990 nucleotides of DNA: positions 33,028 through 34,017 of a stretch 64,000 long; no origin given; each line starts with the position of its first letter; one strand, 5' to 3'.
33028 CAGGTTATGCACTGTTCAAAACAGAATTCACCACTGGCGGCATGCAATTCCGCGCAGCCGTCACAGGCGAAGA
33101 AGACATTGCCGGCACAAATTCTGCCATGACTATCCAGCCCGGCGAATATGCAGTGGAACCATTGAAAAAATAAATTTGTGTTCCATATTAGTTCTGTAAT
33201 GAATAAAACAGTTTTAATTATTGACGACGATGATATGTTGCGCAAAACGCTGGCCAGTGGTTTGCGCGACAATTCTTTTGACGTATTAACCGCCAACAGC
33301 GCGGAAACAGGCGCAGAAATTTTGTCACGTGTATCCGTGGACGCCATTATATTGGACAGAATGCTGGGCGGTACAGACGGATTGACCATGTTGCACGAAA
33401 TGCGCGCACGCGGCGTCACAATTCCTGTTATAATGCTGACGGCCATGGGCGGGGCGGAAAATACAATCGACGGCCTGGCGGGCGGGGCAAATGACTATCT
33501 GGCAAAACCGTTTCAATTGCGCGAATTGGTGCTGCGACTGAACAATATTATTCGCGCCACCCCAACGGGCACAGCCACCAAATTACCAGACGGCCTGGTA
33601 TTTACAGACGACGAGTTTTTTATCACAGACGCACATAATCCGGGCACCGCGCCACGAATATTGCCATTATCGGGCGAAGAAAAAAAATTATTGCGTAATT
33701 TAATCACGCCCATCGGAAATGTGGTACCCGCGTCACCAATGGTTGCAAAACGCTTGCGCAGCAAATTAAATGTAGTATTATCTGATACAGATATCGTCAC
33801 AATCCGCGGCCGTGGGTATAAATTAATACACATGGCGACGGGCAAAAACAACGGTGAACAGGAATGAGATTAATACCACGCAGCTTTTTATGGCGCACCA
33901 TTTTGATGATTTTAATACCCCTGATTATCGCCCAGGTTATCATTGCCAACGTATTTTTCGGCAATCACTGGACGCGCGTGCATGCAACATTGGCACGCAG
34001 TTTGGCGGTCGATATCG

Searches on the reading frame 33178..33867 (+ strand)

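Call 46: search_protein_families(library=pfam, proteins=[window:33178-33867:+], max_evalue=0.00001)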
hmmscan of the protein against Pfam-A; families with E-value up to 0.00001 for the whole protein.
window:33178-33867:+ (229 aa): 1 family
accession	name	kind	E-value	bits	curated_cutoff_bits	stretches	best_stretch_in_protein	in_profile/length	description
PF00072.30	Response_reg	-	7.6e-25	87.7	30.2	1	12-121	1-110/111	Response regulator receiver domain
